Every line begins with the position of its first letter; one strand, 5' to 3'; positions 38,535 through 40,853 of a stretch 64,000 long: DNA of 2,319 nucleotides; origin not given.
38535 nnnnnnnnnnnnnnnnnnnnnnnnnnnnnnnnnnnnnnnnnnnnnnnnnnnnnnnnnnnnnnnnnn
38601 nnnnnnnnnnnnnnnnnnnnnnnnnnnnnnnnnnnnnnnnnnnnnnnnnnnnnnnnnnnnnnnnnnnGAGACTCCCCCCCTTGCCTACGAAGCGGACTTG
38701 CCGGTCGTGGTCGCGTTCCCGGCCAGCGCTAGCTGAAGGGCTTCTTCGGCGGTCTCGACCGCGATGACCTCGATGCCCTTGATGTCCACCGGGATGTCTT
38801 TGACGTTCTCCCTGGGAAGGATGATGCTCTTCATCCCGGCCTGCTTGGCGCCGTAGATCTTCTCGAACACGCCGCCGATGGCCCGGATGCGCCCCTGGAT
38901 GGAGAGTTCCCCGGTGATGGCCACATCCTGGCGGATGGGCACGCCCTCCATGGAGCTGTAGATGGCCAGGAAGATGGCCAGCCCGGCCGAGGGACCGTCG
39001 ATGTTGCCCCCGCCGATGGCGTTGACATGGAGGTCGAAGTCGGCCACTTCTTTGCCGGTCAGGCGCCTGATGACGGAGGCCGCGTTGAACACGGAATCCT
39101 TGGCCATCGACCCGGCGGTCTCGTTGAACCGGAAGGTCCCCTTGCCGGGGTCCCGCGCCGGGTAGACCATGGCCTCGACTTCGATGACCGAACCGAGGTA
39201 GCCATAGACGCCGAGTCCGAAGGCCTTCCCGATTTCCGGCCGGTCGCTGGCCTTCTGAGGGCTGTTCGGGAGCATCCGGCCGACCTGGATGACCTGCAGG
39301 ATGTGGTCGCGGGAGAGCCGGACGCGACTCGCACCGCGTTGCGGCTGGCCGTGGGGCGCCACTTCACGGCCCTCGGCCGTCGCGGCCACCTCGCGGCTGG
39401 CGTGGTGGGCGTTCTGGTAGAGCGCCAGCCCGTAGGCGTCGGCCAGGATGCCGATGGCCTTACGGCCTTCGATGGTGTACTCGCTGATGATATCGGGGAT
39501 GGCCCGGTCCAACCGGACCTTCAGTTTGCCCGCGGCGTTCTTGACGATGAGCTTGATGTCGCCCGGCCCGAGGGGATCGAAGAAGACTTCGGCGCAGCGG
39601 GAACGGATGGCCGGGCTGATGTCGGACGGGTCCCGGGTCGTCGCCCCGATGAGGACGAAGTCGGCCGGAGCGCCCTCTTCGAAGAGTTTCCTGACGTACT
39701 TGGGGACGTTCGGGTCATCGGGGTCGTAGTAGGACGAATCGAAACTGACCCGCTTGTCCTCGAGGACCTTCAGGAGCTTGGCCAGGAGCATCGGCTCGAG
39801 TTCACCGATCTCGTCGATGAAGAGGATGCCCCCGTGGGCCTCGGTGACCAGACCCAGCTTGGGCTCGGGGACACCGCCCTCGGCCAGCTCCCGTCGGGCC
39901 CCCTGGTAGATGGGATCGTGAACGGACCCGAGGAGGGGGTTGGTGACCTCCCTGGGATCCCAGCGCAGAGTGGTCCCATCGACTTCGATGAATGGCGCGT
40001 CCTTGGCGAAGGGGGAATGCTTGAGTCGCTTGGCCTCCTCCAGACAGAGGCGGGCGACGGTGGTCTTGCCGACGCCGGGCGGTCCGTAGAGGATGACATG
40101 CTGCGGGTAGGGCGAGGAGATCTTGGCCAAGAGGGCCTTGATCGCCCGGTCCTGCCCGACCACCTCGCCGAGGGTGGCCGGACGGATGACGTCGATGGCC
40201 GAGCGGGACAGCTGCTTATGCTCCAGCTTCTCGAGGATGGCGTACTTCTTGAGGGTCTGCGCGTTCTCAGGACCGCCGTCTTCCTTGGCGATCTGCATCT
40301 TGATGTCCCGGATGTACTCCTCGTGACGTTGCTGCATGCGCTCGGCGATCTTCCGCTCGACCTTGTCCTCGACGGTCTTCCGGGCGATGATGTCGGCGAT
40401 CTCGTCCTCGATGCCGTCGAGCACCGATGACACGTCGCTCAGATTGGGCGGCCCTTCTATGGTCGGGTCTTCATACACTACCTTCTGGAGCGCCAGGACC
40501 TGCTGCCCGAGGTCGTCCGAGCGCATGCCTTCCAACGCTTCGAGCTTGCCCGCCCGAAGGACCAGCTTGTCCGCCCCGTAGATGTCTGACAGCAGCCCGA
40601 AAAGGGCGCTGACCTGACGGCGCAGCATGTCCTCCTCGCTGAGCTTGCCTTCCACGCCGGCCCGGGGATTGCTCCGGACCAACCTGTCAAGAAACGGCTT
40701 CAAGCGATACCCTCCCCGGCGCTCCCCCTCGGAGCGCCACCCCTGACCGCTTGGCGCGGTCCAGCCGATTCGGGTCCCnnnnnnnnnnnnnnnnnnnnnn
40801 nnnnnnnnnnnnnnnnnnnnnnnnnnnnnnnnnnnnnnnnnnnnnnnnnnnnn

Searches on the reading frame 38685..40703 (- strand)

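Call 3: search_protein_families(library=pfam, proteins=[window:38685-40703:-], max_evalue=0.01)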
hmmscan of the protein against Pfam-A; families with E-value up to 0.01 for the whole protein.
window:38685-40703:- (672 aa): 17 families
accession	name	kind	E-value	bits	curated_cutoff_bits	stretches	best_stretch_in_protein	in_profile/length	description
PF05362.19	Lon_C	-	5.3e-31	108.2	21.1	1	482-661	18-204/205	Lon protease (S16) C-terminal proteolytic domain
PF00004.35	AAA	-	2.1e-13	51.3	21.2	1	203-375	1-128/131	ATPase family associated with various cellular activities (AAA)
PF00158.32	Sigma54_activat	-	2e-12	47.6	20.2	1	182-319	2-122/168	Sigma-54 interaction domain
PF01078.27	Mg_chelatase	-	7.6e-12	45.5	20.3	1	178-321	2-137/207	Magnesium chelatase, subunit ChlI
PF07728.20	AAA_5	-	1.3e-10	41.9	22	1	202-370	1-139/139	AAA domain (dynein-related subfamily)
PF13541.12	ChlI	-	5.7e-10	39.6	27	1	569-633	57-121/121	Subunit ChlI of Mg-chelatase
PF05496.18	RuvB_N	-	1.3e-09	38.4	27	1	173-224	1-57/159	Holliday junction DNA helicase RuvB P-loop domain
PF13191.12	AAA_16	-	1.1e-07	33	32.6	1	182-226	3-50/167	AAA ATPase domain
PF13401.12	AAA_22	-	3.4e-06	27.8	27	1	201-318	6-115/130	AAA domain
PF13479.12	AAA_24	-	0.00049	20.4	27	1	201-339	3-116/195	AAA domain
PF13245.12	AAA_19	-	0.0021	18.7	25.1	0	201-229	12-40/134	AAA domain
PF14532.12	Sigma54_activ_2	-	0.0025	18.5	25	0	284-317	63-96/138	Sigma-54 interaction domain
PF13173.12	AAA_14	-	0.003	18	27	0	202-373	4-118/129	AAA domain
PF01637.24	ATPase_2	-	0.0033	17.7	33.2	0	185-238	5-59/225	ATPase domain predominantly from Archaea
PF20720.3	nSTAND3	-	0.004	17.3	27.2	1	201-225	18-42/155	Novel STAND NTPase 3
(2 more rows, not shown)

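Call 34: search_protein_families(library=ncbifam, proteins=[window:38685-40703:-], max_evalue=0.01)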
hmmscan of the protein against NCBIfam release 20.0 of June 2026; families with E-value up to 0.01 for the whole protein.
window:38685-40703:- (672 aa): 83 families (the best 25 are shown)
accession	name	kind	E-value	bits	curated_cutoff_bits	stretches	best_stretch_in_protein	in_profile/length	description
TIGR02903.1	spore_lon_C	equivalog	7.2e-296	982.6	678.8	1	27-659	2-614/615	Lon family ATP-dependent protease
TIGR02902.1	spore_lonB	equivalog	7.2e-155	516.6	723.3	2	152-436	38-321/531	ATP-dependent protease LonB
TIGR00764.1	lon_rel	equivalog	2.1e-49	168.6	516.6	2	486-663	414-596/608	ATP-dependent protease LonB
TIGR00763.1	lon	equivalog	1.8e-30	106.1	608.05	1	482-659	609-794/795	endopeptidase La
NF008053.0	PRK10787.1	equivalog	1.4e-21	76.3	891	1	484-664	588-775/784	endopeptidase La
TIGR00368.1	TIGR00368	hypoth_equivalog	2.3e-18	66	362.4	2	145-321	157-326/499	YifB family Mg chelatase-like AAA ATPase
NF038308.1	RNA_repair_RtcR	equivalog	4.2e-16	58.9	650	1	180-319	181-307/530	RNA repair transcriptional activator RtcR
TIGR00416.1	sms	equivalog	1.7e-15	56.7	403.05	1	539-655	339-453/454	DNA repair protein RadA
NF000868.0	PRK00080.1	equivalog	1.4e-13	50.4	282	2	167-225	13-76/330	Holliday junction branch migration DNA helicase RuvB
NF009067.0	PRK12402.1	equivalog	5.1e-13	48.7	317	2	172-223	8-59/340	replication factor C small subunit 2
TIGR00635.1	ruvB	equivalog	4.1e-12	45.8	299.05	2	193-224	23-54/305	Holliday junction branch migration DNA helicase RuvB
NF001679.0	PRK00440.1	equivalog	7.5e-10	38.4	303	1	171-218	10-57/322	replication factor C small subunit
NF011953.0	PRK15424.1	equivalog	8.4e-10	37.8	703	1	174-319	214-351/538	propionate catabolism operon regulatory protein PrpR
TIGR02397.1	dnaX_nterm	equivalog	1.3e-09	37.8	250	1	173-219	8-55/355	DNA polymerase III subunit gamma/tau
NF051870.1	NAssimRespRegNtrX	equivalog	1.7e-09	37.1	600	1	160-318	119-257/452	nitrogen assimilation response regulator NtrX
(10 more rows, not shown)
